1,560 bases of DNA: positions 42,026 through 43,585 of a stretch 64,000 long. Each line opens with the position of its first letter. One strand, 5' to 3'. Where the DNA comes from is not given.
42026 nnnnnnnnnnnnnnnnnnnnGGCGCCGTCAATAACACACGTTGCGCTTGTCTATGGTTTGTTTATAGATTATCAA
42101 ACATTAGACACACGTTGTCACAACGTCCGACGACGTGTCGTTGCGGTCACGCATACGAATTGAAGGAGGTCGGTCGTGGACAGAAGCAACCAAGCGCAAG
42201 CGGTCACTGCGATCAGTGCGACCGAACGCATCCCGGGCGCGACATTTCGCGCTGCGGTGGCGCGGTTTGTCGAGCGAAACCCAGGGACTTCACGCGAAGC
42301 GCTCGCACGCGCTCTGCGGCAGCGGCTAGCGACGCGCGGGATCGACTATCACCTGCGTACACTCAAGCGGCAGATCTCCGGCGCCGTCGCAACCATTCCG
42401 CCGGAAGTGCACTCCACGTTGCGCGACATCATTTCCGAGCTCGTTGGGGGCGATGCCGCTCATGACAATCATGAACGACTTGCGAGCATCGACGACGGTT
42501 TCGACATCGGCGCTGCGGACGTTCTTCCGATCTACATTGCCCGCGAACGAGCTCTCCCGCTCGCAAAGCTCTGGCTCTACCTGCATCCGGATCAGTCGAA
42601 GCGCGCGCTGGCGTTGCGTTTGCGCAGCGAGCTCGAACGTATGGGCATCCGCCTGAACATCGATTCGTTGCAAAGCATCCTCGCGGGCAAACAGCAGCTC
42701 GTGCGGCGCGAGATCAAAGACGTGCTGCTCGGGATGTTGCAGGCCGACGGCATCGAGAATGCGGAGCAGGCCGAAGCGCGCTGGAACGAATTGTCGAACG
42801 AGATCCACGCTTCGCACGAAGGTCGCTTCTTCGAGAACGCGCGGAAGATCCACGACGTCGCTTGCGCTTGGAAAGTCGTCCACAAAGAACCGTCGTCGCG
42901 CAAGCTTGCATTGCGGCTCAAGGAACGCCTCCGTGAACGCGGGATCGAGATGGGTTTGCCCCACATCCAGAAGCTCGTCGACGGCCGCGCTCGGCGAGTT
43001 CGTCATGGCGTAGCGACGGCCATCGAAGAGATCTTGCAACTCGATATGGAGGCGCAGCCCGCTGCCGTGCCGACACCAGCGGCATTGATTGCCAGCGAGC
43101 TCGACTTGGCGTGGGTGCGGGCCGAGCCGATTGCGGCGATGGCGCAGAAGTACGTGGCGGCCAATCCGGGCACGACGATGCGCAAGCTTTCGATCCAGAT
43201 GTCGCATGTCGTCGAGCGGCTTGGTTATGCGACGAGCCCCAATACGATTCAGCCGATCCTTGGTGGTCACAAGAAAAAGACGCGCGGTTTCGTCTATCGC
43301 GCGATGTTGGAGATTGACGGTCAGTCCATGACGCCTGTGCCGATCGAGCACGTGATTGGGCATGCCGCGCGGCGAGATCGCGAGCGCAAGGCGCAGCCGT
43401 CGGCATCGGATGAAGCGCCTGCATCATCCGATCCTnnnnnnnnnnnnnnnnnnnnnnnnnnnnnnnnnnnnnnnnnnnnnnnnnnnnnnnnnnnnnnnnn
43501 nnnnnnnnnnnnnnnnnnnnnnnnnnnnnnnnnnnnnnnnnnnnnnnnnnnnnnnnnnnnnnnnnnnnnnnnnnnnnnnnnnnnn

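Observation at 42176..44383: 735-aa RpoH-like sigma factor carrying four tandem about 58-aa repeats at its N-terminus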

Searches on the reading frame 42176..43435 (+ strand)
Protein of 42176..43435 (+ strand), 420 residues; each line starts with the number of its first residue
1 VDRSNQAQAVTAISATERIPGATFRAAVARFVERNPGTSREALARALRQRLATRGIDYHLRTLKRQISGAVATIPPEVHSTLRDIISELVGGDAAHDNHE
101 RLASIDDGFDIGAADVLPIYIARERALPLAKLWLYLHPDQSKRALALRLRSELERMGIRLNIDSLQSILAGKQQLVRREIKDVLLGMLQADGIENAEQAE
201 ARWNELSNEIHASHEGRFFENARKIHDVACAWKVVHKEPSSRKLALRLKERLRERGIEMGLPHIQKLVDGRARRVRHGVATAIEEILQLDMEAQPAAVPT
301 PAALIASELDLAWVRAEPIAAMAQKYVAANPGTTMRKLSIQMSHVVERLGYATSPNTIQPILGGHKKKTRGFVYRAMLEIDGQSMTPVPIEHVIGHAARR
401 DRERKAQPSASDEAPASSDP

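Call 7: find_homologous_proteins(query=window:42176-43399:+)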
Query seq(408 aa) (408 aa): 42 proteins with E <= 0.001 among 8000 candidates.
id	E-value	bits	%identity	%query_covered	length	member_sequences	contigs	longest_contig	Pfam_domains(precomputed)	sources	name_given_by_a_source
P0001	9.0e-189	646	76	100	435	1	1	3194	-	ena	-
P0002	7.5e-184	629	73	100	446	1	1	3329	-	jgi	jgi:hypothetical protein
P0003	2.7e-182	624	72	100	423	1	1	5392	-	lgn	-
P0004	3.7e-173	594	69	97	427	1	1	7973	-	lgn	-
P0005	4.8e-144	498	72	81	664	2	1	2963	PF04545.23,PF04542.21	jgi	jgi:RNA polymerase sigma-32 factor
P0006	2.3e-142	493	62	96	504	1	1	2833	-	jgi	jgi:hypothetical protein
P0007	5.8e-92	327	46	90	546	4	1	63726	PF00140.26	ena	-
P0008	2.3e-91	325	45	93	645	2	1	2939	PF00140.26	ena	-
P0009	1.1e-90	323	44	93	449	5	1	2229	-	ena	-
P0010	5.2e-90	320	42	94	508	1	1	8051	-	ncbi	-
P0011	7.7e-88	313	43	93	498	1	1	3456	-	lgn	-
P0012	2.9e-86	308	45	90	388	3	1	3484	-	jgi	jgi:hypothetical protein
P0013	3.6e-85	305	43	93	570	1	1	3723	-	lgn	-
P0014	7.7e-84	300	43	92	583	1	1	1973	PF02467.22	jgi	jgi:WhiB family redox-sensing transcriptional regulator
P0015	1.1e-83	300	44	89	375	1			-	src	-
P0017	6.1e-82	294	42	92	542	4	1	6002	PF02467.22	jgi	jgi:WhiB family redox-sensing transcriptional regulator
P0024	1.7e-73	266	41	89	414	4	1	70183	-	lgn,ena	-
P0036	2.5e-60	223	36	93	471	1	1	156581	-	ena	-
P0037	2.8e-54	203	40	75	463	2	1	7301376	-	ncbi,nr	ncbi:MAG: hypothetical protein IPK13_13180 [Deltaproteobacteria bacterium]|nr:hypothetical protein [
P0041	2.4e-18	85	47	24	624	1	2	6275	PF04545.23,PF04542.21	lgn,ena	-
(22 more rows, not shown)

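Call 11: find_encoding_contigs(protein=P0037, flank=8000, max_places=2)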
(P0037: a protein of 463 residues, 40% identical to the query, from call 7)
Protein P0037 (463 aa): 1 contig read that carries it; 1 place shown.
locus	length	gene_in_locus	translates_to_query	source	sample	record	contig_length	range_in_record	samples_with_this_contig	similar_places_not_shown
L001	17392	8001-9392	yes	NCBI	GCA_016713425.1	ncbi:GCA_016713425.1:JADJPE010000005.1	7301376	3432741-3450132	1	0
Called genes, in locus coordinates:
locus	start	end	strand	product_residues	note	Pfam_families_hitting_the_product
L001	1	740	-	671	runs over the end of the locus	PF01642:MM_CoA_mutase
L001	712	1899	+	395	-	PF00069:Pkinase, PF01636:APH (faint), PF07714:PK_Tyr_Ser-Thr, PF03109:ABC1 (weak)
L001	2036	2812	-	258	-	PF00226:DnaJ, PF00515:TPR_1 (faint), PF07719:TPR_2 (faint), PF13414:TPR_11 (faint)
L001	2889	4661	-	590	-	-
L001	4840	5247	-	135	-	PF09969:DUF2203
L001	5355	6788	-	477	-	PF05761:5_nucleotid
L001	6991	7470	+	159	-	PF02082:Rrf2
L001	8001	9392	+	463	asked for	-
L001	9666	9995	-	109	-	PF05635:23S_rRNA_IVP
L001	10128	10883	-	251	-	PF13358:DDE_3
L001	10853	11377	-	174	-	PF13384:HTH_23, PF13551:HTH_29 (weak), PF13565:HTH_32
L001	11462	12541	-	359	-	PF13098:Thioredoxin_2 (weak), PF13462:Thioredoxin_4, PF01323:DSBA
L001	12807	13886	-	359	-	PF14870:PSII_BNR (faint)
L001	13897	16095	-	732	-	-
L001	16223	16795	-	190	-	-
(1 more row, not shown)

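Call 12: find_encoding_contigs(protein=P0024, flank=8000, max_places=2)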
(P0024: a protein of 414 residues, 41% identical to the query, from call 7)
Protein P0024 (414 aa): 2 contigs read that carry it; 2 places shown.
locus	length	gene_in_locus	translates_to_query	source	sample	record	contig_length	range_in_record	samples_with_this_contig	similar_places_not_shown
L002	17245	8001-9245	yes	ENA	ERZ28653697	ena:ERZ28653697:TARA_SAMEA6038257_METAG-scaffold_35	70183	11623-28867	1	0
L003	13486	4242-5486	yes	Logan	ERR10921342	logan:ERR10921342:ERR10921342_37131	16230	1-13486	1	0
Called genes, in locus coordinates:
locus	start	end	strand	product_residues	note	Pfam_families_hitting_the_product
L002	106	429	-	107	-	-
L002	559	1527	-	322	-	PF00126:HTH_1, PF03466:LysR_substrate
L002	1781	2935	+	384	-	PF13185:GAF_2 (weak), PF01590:GAF, PF00990:GGDEF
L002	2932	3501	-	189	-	PF07638:Sigma70_ECF, PF08281:Sigma70_r4_2 (faint)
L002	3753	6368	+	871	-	PF00069:Pkinase, PF07714:PK_Tyr_Ser-Thr, PF13424:TPR_12, PF24885:TPR_NPHP3, PF13374:TPR_10, PF13424:TPR_12, PF13424:TPR_12, PF24885:TPR_NPHP3, +21 more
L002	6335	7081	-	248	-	PF26621:DUF8198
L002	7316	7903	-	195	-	PF12802:MarR_2, PF22381:Staph_reg_Sar_Rot (faint), PF01047:MarR, PF13463:HTH_27 (weak)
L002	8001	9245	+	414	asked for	-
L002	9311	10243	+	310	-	PF00462:Glutaredoxin, PF00581:Rhodanese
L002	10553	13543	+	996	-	PF07715:Plug, PF00593:TonB_dep_Rec_b-barrel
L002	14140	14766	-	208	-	PF13417:GST_N_3 (weak), PF13409:GST_N_2 (weak)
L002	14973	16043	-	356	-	-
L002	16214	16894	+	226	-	PF00165:HTH_AraC (faint), PF12833:HTH_18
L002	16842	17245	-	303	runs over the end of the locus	PF01497:Peripla_BP_2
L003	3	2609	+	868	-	?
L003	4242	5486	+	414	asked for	-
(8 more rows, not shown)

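Call 15: find_related_loci(query=A1, collection=genome_contigs, flank=6000)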
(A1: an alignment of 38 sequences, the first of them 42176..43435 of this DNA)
Query A1 (420 aa) in genome_contigs; peptide patterns used: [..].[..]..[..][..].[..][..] (x = any residue, [..] = any of these).
28 stretches matched a pattern; 23 encode a relative of the query (tblastn E <= 1e-3); 23 distinct loci.
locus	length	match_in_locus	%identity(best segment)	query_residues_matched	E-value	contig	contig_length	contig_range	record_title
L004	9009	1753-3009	70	1-419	0e+0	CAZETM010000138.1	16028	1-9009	MAG TPA_asm: uncultured Polyangium sp. isolate binchicken_co186_95 genome assembly, contig: NODE_4465_length_16028_cov_7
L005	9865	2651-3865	70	1-407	0e+0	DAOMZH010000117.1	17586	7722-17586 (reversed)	MAG TPA_asm: Polyangium sp. isolate AMR_MDS_5605 NODE_480_length_17586_cov_7.576122, whole genome shotgun sequence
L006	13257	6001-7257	64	1-420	6e-175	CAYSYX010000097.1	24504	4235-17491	MAG TPA_asm: uncultured Polyangium sp. isolate SRP257259_co1_164 genome assembly, contig: NODE_2293_length_24504_cov_5.8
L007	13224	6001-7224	62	9-419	1e-153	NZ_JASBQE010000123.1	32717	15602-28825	Polyangium sp. 15x6 NODE_123_length_32717_cov_15.119454, whole genome shotgun sequence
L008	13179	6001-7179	64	9-402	3e-150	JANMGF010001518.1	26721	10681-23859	MAG: Polyangium sp. isolate OTE_70b_concoct_23 OTE_70b_k141_495903, whole genome shotgun sequence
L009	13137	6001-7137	64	17-395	8e-146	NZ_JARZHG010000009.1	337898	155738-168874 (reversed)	Polyangium sp. y55x31 NODE_9_length_337898_cov_17.419438, whole genome shotgun sequence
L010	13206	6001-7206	62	17-420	6e-144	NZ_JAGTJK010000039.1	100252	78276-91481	Polyangium jinanense strain SDU13 Scaffold39, whole genome shotgun sequence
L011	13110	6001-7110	63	17-386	5e-131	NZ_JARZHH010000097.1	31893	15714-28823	Polyangium sp. 6x1 NODE_97_length_31893_cov_22.713688, whole genome shotgun sequence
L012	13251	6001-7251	61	1-420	2e-139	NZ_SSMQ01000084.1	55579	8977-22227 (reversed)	Polyangium fumosum strain DSM 14668 Scaffold83_1, whole genome shotgun sequence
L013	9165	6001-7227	43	5-410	3e-92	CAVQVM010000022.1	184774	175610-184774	MAG: uncultured bacterium isolate MFD09267.bin.1.232 genome assembly, contig: contig_55707, whole genome shotgun sequenc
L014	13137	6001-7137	43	17-394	5e-92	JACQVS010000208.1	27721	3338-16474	MAG: Planctomycetota bacterium isolate NC_groundwater_1469_Ag_S-0.65um_64_41 S_p65_S5_coassembly_k141_3670976, whole gen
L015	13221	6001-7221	42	5-408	7e-92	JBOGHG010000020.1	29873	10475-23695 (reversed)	MAG: Acidimicrobiales bacterium isolate SD8030_metabat2.bin.5 NODE_158_length_29873_cov_9.795267, whole genome shotgun s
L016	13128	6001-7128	41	17-395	7e-88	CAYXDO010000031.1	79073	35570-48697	MAG TPA_asm: uncultured Myxococcales bacterium isolate binchicken_co232_77 genome assembly, contig: NODE_473_length_7907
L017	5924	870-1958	41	17-380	1e-82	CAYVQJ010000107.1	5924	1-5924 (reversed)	MAG TPA_asm: uncultured Myxococcales bacterium isolate binchicken_co165_377 genome assembly, contig: k141_900415, whole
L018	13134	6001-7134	40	18-389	3e-79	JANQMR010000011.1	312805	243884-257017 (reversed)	MAG: Woeseiaceae bacterium isolate PL25b_bin.32 k99_2745185, whole genome shotgun sequence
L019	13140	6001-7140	40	18-395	3e-79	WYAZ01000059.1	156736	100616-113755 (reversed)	MAG: Deltaproteobacteria bacterium isolate PRO2 k127_267959, whole genome shotgun sequence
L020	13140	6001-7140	37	15-394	4e-76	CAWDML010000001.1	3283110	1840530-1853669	MAG: uncultured delta proteobacterium isolate MFD04944.bin.2.99 genome assembly, contig: contig_11175, whole genome shot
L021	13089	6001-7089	40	18-379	6e-75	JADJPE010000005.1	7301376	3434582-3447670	MAG: Deltaproteobacteria bacterium isolate Fred_18-Q3-R57-64_BATAC.308 tig01546525-10-72987380, whole genome shotgun seq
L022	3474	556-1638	40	18-377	1e-74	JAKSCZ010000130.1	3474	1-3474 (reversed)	MAG: Proteobacteria bacterium isolate MAG.353 k141_12071745, whole genome shotgun sequence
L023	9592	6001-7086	38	17-378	2e-71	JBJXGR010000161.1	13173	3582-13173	MAG: Bryobacteraceae bacterium isolate F1F2.bin.195 k127_6231077, whole genome shotgun sequence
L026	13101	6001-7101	39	15-378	1e-72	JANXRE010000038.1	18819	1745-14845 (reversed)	MAG: Acidobacteria bacterium isolate GL140_6_concoct_246_sub GL140_6_k141_583093, whole genome shotgun sequence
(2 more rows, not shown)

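Call 21: predict_structure(alignment_id=A1)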
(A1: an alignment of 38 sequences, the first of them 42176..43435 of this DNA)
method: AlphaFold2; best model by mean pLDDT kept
length: 420 residues; sequences in the alignment: 38
mean_pLDDT: 84.5   pTM: 0.61
mean pLDDT of the five models: 84.5, 82.2, 81.3, 81.0, 80.6
residues with pLDDT >= 90: 255; 70-90: 92; 50-70: 28; < 50: 45
segments of 3 or more residues with pLDDT < 50: 1-15, 98-103, 106-114, 407-419
pLDDT, mean of each block of 10 residues (from residue 1): 35 56 84 87 94 91 91 85 85 51 48 61 92 93 95 94 94 91 95 93 93 85 93 93 96 94 96 92 95 76 85 96 98 97 96 96 97 96 86 74 56 45
secondary structure, 60 per line:
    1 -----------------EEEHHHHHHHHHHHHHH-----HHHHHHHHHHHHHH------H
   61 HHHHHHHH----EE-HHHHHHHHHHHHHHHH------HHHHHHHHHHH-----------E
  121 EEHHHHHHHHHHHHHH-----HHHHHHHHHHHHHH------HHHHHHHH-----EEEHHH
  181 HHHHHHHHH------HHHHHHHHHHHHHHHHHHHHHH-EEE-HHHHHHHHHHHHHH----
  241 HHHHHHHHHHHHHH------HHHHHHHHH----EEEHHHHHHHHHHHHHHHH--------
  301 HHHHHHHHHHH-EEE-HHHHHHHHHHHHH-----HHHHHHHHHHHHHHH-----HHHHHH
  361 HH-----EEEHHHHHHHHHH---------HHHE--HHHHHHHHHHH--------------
elements in order: E18-20 H21-34 H40-53 H60-68 H76-91 H98-108 E120-122 H123-136 H142-155 H162-169 E175-177 H178-189 H196-217 E219-221 H223-236 H241-254 H261-269 E274-276 H277-292 H301-311 E313-315 H317-329 H335-349 H355-362 E368-370 H371-380 H396-406

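Call 22: search_protein_families(library=pfam, proteins=[L013:5632-8148:+, L015:5632-8751:+, L014:5947-7509:+, L016:5968-7413:+, L019:5920-7566:+, L021:5833-7548:+, L023:5956-7236:+, L018:5941-7206:+, L012:6001-8244:+, L017:804-2123:+], max_evalue=0.01)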
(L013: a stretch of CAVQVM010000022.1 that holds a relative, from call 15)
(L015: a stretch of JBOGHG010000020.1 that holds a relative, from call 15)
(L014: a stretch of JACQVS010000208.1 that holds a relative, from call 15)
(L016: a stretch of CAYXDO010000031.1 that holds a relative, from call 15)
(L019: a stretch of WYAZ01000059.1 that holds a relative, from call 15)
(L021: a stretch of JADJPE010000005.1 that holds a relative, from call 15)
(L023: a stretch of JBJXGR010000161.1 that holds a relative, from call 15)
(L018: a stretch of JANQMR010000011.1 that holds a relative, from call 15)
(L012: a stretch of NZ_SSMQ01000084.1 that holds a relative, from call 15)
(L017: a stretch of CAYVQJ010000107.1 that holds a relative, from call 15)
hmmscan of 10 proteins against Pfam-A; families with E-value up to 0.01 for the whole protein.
L013:5632-8148:+ (839 aa): 0 families

L015:5632-8751:+ (1040 aa): 3 families
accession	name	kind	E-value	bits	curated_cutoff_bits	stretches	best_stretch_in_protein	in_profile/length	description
PF04542.20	Sigma70_r2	-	8.9e-21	73.9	24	1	761-831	1-71/71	Sigma-70 region 2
PF04545.22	Sigma70_r4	-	6.6e-14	51.6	24.1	1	928-981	1-50/50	Sigma-70, region 4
PF04539.22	Sigma70_r3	-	3.1e-09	37.3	25.3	1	860-914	21-76/78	Sigma-70 region 3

L014:5947-7509:+ (521 aa): 0 families

L016:5968-7413:+ (482 aa): 0 families

L019:5920-7566:+ (549 aa): 0 families

L021:5833-7548:+ (572 aa): 0 families

L023:5956-7236:+ (427 aa): 0 families

L018:5941-7206:+ (422 aa): 0 families

L012:6001-8244:+ (748 aa): 2 families
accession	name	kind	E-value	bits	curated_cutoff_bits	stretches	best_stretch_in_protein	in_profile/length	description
PF04542.20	Sigma70_r2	-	2.3e-18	66.2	24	1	489-557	1-69/71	Sigma-70 region 2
PF04545.22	Sigma70_r4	-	2.6e-09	36.9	24.1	1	668-716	4-49/50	Sigma-70, region 4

L017:804-2123:+ (440 aa): 0 families

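Call 38: fold_search(model_id=the predicted structure, library=pdb)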
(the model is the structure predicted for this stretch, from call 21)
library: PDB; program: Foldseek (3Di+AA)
matches with E <= 10: 51; with E <= 0.001: 0
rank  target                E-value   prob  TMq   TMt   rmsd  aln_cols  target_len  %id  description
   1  9pfn_E                1.2e+00  0.33  0.13  0.34  13.1       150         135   10  Structure of POU2F3 POU domains bound to coactivator OCA-T2 and DNA (2.8 angstrom resolution) (released 2025-10-01)
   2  9a5c_B                2.2e+00  0.05  0.09  0.15  23.8       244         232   13  Integrative model of GLPD-DNAD by crosslinking MS and deep learning (released 2024-09-18)
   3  4bw8_B                2.4e+00  0.10  0.10  0.22  14.5       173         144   16  Calmodulin with small bend in central helix (released 2014-01-15)
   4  4bw7_C                2.4e+00  0.08  0.10  0.21  13.6       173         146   14  Calmodulin in complex with strontium (released 2014-01-15)
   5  7xrc_C                2.5e+00  0.13  0.13  0.31  13.7       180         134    8  Crystal Structure of the dimeric Brn2 (Pou3f2) POU domain bound to palindromic MORE DNA (released 2022-06-15)
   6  4oxv                  3.4e+00  0.03  0.12  0.12  23.2       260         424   17  Crystal structure of MltF from Pseudomonas aeruginosa complexed with valine (released 2015-03-18)
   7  6y94_MODEL_1_A        3.7e+00  0.06  0.09  0.19  16.9       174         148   13  Ca2+-bound Calmodulin mutant N53I (released 2020-04-29)
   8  9pfp_A                4.1e+00  0.12  0.13  0.32  13.6       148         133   11  Structure of POU2F3 POU domains bound to coactivator OCA-T1 and DNA (released 2025-10-01)
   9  8bav_D                4.1e+00  0.03  0.10  0.15  17.8       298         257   11  Secretagogin (human) in complex with its target peptide from SNAP-25 (released 2024-04-03)
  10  9pfo_E                4.2e+00  0.13  0.13  0.34  13.1       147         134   12  Structure of POU2F3 POU domains bound to coactivator OCA-T2 and DNA (2.1 angstrom resolution) (released 2025-10-01)
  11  1k90_D                4.2e+00  0.06  0.11  0.22  15.1       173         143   16  Crystal structure of the adenylyl cyclase domain of anthrax edema factor (EF) in complex with calmodulin and 3' deoxy- (released 2002-01-23)
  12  1d3u_B                4.4e+00  0.06  0.13  0.20  15.0       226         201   11  TATA-BINDING PROTEIN/TRANSCRIPTION FACTOR (II)B/BRE+TATA-BOX COMPLEX FROM PYROCOCCUS WOESEI (released 1999-11-15)
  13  4n2q_A                4.4e+00  0.02  0.09  0.12  18.6       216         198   15  Crystal structure of THA8 in complex with Zm4 RNA (released 2013-10-30)
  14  3r1f_A                4.7e+00  0.33  0.14  0.39   8.8        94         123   13  Crystal structure of a key regulator of virulence in Mycobacterium tuberculosis (released 2011-08-03)
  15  1o4x_A                4.7e+00  0.13  0.13  0.35  13.5       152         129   10  TERNARY COMPLEX OF THE DNA BINDING DOMAINS OF THE OCT1 AND SOX2 TRANSCRIPTION FACTORS WITH A 19MER OLIGONUCLEOTIDE FRO (released 2004-01-27)
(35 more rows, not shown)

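Call 44: search_solved_structures(query=A1, max_evalue=1)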
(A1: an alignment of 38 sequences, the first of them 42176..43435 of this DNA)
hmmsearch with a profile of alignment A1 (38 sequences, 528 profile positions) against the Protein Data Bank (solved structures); distinct sequences matched with E-value up to 1: 3.
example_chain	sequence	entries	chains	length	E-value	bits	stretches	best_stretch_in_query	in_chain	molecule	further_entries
7dkl_A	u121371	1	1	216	0.0014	21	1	233-258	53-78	DEP domain-containing mTOR-interacting protein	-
7ped_B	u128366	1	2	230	0.0017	20.7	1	233-258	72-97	DEP domain-containing mTOR-interacting protein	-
7owg_O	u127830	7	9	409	0.007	18.7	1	233-258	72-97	DEP domain-containing mTOR-interacting protein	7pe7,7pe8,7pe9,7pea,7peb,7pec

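Call 47: search_protein_representatives(alignment_id=A1)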
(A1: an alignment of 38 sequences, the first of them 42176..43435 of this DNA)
Query: 38 sequences, 528 profile positions. Proteins with E-value up to 0.001 (for the whole library): 179; up to 1e-10: 162; up to 1e-30: 117. The best 150 are listed.
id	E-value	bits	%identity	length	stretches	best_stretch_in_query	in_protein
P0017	7.5e-188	642.3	-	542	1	13-515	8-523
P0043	6.3e-182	622.8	-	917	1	9-427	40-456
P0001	2.1e-178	611.2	-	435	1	5-417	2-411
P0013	1.0e-176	605.6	-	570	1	12-408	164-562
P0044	1.8e-172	591.6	-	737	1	6-483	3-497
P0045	7.2e-167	573.1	-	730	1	17-434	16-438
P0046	4.5e-165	567.2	-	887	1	14-442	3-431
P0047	2.9e-164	564.5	-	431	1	13-406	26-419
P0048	2.9e-163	561.2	-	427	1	9-427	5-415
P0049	1.9e-156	538.7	-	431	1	12-413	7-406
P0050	4.3e-155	534.3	-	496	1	13-483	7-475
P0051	5.9e-154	530.5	-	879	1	13-416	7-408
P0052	1.2e-153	529.5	-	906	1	12-454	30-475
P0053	4.7e-153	527.5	-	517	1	30-488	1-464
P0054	5.9e-149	514.0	-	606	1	10-482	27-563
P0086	9.5e-106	371.4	-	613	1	67-463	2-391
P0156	2.2e-30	122.7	-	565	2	118-292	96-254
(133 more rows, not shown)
